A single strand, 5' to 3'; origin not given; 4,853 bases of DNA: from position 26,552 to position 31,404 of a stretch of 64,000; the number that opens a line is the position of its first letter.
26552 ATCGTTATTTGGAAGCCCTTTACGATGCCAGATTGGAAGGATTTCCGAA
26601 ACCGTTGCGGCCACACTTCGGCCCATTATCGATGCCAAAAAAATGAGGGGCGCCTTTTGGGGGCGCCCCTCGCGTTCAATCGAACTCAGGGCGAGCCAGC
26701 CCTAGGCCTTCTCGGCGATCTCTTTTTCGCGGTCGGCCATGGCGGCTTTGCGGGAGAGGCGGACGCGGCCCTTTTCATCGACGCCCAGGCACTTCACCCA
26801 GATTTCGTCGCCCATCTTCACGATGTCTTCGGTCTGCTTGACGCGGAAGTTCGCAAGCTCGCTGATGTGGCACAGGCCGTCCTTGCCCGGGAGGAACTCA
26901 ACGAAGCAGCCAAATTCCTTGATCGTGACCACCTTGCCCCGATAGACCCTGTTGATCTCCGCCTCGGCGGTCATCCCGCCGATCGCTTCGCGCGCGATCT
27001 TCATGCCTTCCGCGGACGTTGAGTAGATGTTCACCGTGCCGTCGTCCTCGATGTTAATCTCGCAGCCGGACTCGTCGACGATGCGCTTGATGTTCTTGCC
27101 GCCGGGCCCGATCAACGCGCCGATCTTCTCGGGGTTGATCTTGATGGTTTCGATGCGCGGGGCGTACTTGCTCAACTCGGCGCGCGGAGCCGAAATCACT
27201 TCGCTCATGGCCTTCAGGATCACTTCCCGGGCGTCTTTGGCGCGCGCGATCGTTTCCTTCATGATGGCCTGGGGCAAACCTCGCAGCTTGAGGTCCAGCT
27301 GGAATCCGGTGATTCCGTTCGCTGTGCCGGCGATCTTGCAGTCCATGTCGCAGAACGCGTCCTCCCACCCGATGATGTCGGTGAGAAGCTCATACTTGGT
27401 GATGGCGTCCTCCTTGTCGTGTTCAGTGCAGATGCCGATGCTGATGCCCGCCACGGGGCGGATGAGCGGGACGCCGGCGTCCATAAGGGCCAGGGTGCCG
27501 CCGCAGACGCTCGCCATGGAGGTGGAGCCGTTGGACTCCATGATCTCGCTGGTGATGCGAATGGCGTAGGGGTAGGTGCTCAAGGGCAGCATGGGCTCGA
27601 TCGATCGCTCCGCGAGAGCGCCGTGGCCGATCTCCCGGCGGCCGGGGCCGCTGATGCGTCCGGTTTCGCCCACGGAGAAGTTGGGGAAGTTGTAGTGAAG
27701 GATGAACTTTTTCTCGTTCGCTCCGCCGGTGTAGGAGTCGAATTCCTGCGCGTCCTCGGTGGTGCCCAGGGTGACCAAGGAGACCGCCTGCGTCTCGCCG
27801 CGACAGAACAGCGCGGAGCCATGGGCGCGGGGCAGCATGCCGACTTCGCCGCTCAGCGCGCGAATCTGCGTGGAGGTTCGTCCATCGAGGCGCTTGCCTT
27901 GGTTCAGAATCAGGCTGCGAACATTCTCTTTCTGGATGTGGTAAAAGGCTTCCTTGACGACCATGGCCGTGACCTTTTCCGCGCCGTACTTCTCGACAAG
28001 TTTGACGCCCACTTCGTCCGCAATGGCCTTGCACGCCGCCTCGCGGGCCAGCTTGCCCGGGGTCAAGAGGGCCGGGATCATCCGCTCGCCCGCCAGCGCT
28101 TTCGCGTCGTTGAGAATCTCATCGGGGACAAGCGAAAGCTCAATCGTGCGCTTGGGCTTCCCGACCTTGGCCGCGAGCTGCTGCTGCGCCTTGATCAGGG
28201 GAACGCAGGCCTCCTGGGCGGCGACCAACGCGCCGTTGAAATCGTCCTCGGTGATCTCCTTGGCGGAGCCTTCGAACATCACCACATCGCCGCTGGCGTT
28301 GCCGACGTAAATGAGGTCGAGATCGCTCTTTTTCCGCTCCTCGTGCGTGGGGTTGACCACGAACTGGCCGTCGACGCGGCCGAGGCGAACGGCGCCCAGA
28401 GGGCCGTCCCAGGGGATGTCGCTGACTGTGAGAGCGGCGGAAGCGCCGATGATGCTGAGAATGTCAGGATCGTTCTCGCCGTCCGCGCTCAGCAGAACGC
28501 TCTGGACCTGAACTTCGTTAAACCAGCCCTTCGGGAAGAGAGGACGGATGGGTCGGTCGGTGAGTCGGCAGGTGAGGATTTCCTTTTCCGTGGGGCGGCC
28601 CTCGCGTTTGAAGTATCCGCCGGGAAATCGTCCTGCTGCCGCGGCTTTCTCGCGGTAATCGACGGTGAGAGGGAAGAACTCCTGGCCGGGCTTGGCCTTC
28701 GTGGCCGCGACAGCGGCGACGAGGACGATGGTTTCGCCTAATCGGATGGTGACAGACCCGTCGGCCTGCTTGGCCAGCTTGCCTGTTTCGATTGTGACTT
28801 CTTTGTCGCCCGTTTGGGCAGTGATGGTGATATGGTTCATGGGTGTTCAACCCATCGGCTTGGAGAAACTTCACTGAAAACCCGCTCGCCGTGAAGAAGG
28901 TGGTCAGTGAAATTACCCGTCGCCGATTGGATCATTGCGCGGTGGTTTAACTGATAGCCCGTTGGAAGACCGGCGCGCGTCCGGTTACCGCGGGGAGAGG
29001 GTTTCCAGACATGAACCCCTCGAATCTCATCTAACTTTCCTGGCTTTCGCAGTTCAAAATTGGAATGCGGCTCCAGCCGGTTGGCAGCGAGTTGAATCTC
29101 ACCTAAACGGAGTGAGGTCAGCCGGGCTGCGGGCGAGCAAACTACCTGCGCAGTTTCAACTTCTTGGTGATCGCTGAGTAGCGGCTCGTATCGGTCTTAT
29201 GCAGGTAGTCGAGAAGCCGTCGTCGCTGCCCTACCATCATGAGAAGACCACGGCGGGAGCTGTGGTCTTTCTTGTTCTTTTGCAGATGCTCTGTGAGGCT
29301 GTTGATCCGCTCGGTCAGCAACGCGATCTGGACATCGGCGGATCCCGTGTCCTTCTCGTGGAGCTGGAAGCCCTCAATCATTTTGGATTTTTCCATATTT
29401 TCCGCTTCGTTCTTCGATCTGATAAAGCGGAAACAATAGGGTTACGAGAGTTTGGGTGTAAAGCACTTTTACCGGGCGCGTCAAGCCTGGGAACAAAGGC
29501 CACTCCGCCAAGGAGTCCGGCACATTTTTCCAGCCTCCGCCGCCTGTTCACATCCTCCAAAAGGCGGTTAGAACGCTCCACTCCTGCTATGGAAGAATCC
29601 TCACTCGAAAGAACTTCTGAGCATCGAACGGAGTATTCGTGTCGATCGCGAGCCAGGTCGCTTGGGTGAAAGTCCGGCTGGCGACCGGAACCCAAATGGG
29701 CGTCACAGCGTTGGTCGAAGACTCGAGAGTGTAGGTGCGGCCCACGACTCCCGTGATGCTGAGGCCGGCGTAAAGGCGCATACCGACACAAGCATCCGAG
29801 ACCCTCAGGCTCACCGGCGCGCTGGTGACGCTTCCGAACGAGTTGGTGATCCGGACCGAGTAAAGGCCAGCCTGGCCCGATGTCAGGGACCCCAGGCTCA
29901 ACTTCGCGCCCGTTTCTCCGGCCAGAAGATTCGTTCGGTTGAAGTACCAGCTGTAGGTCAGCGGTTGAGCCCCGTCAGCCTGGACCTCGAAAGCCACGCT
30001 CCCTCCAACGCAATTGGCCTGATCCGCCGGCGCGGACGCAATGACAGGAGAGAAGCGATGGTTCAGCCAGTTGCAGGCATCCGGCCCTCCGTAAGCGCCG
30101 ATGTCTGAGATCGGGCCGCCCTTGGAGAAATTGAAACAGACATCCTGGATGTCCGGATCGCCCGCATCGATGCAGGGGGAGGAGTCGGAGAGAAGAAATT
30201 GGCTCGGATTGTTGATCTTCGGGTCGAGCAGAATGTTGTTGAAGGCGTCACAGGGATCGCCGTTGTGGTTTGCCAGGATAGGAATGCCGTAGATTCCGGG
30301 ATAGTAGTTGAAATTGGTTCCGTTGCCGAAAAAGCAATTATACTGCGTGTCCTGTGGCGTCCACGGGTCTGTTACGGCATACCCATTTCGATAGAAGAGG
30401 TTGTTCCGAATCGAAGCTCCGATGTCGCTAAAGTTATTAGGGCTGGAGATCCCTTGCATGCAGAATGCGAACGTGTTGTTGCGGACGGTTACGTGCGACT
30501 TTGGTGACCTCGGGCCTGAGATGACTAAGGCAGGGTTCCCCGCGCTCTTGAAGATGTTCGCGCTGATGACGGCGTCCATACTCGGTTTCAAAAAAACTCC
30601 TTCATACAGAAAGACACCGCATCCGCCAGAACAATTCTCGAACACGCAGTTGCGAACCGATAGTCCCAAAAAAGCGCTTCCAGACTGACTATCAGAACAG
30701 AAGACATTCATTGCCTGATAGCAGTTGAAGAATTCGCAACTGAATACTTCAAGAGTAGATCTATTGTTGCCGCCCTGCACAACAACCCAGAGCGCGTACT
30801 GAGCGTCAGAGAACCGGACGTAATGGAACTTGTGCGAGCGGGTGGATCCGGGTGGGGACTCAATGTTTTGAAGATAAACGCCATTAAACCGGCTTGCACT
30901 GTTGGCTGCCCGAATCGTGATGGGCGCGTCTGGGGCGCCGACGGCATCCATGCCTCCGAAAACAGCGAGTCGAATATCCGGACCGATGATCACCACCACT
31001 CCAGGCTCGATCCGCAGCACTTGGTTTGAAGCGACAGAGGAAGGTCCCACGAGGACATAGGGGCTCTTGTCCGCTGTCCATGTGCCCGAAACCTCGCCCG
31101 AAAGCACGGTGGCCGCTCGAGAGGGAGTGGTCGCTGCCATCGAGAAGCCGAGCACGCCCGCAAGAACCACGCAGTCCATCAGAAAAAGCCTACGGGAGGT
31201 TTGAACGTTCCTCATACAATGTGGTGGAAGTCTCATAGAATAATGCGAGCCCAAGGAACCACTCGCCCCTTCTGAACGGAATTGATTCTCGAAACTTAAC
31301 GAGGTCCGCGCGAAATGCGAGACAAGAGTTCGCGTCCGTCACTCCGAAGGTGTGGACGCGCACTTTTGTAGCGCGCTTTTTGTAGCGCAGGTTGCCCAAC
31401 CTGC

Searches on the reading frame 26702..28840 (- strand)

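Call 29: search_protein_families(library=pfam, proteins=[window:26702-28840:-], max_evalue=0.001)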
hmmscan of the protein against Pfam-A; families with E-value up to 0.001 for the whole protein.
window:26702-28840:- (712 aa): 6 families
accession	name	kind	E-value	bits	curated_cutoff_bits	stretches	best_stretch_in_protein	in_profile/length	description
PF01138.27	RNase_PH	-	2.8e-59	199.6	25.5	2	13-143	3-130/130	3' exoribonuclease family, domain 1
PF00575.29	S1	-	3.4e-15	56.6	22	1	627-698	2-74/74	S1 RNA binding domain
PF03725.20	RNase_PH_C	-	7e-13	48.8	20.8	1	147-210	2-66/67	3' exoribonuclease family, domain 2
PF00013.35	KH_1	-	2e-12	47.1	21.5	1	564-620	2-64/66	KH domain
PF03726.19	PNPase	-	4.1e-11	43.6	24.6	1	242-322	2-81/81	Polyribonucleotide nucleotidyltransferase, RNA binding domain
PF22675.2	KH-I_KHDC4-BBP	-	4.4e-05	23.7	30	1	573-608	8-43/76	KHDC4/BBP-like, KH-domain type I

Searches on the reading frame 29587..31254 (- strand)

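Call 29: search_protein_families(library=pfam, proteins=[window:29587-31254:-], max_evalue=0.001)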
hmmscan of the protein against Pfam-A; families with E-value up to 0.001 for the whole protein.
window:29587-31254:- (555 aa): 4 families
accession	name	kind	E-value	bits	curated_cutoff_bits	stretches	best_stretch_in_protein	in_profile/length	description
PF13229.12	Beta_helix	-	1.8e-09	37.9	25.9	1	140-294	9-142/158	Right handed beta helix region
PF13927.12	Ig_3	-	1e-05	26.4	30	1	403-471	2-78/78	Immunoglobulin domain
PF07679.22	I-set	-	0.00012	22.5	23.7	1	403-478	1-84/90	Immunoglobulin I-set domain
PF05048.19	NosD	-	0.00044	20.2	23.6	1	183-307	76-188/212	Periplasmic copper-binding protein (NosD)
